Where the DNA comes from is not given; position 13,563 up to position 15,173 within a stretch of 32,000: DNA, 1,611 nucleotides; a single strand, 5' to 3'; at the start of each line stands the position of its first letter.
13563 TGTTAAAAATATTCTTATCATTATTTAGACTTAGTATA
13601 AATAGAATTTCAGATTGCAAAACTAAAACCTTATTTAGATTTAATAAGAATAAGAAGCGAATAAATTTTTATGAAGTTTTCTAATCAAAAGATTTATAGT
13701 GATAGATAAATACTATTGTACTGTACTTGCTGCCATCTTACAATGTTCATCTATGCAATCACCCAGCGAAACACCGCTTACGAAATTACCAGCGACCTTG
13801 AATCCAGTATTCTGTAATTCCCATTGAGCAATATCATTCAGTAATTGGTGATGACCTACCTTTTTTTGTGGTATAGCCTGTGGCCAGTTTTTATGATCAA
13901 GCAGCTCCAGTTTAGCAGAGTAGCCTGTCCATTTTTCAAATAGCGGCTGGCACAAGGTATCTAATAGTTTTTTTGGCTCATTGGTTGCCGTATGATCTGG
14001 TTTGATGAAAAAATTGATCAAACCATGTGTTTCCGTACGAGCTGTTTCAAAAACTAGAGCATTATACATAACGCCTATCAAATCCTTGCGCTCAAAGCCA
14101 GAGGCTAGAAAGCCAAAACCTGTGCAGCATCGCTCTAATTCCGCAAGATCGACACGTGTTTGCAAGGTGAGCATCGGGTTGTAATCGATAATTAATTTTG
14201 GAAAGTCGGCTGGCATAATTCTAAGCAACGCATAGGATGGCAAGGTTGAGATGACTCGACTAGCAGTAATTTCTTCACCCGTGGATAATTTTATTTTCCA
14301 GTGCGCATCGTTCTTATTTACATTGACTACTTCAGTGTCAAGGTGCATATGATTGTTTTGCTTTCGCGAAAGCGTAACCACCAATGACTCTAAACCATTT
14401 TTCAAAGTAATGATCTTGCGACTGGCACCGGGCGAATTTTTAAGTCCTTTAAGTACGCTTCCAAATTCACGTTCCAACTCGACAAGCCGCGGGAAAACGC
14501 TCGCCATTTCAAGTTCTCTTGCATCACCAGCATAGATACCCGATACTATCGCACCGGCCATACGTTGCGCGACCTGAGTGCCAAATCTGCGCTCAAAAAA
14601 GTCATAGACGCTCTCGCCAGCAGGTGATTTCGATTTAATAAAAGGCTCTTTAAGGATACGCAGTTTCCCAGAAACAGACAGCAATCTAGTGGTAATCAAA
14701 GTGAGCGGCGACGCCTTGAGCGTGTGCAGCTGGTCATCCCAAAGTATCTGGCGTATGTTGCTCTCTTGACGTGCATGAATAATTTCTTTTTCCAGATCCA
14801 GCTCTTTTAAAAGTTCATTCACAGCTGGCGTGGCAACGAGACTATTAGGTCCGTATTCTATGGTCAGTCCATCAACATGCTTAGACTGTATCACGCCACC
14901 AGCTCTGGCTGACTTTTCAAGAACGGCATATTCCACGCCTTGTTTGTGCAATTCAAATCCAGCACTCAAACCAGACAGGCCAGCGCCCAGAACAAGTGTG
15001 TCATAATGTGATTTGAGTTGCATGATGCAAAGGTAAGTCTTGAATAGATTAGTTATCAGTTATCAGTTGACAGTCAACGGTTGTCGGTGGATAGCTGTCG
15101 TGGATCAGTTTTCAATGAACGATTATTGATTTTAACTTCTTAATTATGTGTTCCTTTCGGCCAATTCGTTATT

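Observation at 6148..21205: The same palindromic element sits inside five unrelated genes and is translated in all three frames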

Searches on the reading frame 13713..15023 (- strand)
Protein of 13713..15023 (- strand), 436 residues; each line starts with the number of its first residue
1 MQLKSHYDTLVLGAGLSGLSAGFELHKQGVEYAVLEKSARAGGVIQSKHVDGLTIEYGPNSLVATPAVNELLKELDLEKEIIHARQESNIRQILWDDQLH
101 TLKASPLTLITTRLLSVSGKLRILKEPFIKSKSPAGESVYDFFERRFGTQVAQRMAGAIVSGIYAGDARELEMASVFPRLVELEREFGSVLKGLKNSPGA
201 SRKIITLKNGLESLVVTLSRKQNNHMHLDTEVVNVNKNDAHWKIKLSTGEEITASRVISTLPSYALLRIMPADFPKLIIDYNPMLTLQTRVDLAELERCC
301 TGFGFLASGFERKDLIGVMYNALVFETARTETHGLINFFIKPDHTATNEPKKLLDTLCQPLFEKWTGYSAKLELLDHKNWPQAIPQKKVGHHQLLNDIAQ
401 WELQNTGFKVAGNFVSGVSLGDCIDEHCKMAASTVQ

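Call 10: search_protein_families(library=pfam, proteins=[window:13713-15023:-])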
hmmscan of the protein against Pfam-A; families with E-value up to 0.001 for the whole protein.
window:13713-15023:- (436 aa): 8 families
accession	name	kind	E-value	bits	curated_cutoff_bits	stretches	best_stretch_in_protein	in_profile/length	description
PF01593.30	Amino_oxidase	-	9.3e-34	117.9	19.8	1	16-422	1-430/443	Flavin containing amine oxidoreductase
PF13450.12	NAD_binding_8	-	2e-13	50.8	21.9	1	11-75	1-68/68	NAD(P)-binding Rossmann-like domain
PF01494.25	FAD_binding_3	-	5.4e-05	23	22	1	7-48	2-43/349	FAD binding domain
PF00890.30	FAD_binding_2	-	0.00013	21.8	20.4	1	8-43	1-36/414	FAD binding domain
PF13738.12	Pyr_redox_3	-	0.00014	21.7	30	0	11-39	2-31/305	Pyridine nucleotide-disulphide oxidoreductase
PF12831.13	FAD_oxidored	-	0.00018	21.4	27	0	8-85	1-75/416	FAD dependent oxidoreductase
PF01266.30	DAO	-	0.00034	20.7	27.9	0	8-43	1-37/353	FAD dependent oxidoreductase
PF01946.23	Thi4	-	0.00064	19.5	26.2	0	7-45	18-57/235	Thi4 family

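Call 59: find_homologous_proteins(query=window:13713-15023:-)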
Query window:13713-15023:- (436 aa): 172 proteins with E <= 0.001 among 8000 candidates; the best 120 are listed.
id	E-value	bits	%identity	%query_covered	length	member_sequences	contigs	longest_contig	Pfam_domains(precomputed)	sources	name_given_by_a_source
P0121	5.2e-290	979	100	100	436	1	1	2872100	PF01593.31,PF13450.13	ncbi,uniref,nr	ncbi:protoporphyrinogen oxidase [Nonlabens ponticola]|uniref:Coproporphyrinogen III oxidase n=1 Tax=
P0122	5.0e-168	577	59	99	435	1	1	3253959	PF01593.31,PF13450.13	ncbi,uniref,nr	ncbi:oxygen-dependent protoporphyrinogen oxidase [Nonlabens sp. Hel1_33_55]|uniref:protoporphyrinoge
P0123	1.9e-164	565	60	98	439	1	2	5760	PF01593.31,PF13450.13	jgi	jgi:oxygen-dependent protoporphyrinogen oxidase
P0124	1.2e-161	556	58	99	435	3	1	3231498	PF01593.31,PF13450.13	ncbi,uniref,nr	ncbi:protoporphyrinogen oxidase [Nonlabens sp. YIK11]|uniref:protoporphyrinogen oxidase n=1 Tax=Nonl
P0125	5.1e-161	554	58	100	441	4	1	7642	PF01593.31,PF13450.13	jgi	-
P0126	8.5e-159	547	58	99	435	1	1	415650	PF01593.31,PF13450.13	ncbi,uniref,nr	ncbi:protoporphyrinogen oxidase [Nonlabens antarcticus]|uniref:protoporphyrinogen oxidase n=1 Tax=No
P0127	7.9e-158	544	57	100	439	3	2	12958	PF01593.31,PF13450.13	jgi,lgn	jgi:oxygen-dependent protoporphyrinogen oxidase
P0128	7.4e-155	534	57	99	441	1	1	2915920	PF01593.31,PF13450.13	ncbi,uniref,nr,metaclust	ncbi:protoporphyrinogen oxidase [Nonlabens marinus]|uniref:Coproporphyrinogen III oxidase n=1 Tax=No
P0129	3.5e-152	525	56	99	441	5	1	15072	PF01593.31,PF13450.13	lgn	-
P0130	1.1e-148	514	55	99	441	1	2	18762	PF01266.31,PF01593.31,PF13450.13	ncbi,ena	-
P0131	2.7e-145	502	53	98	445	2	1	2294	PF01593.31,PF13450.13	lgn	-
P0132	6.6e-140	485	51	99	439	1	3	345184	PF01593.31,PF13450.13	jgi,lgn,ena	-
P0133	9.6e-140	484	58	87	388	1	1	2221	PF01593.31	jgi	-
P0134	2.6e-139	483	53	97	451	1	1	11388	PF01593.31,PF13450.13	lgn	-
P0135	1.4e-137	477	53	96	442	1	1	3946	PF01593.31,PF13450.13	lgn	-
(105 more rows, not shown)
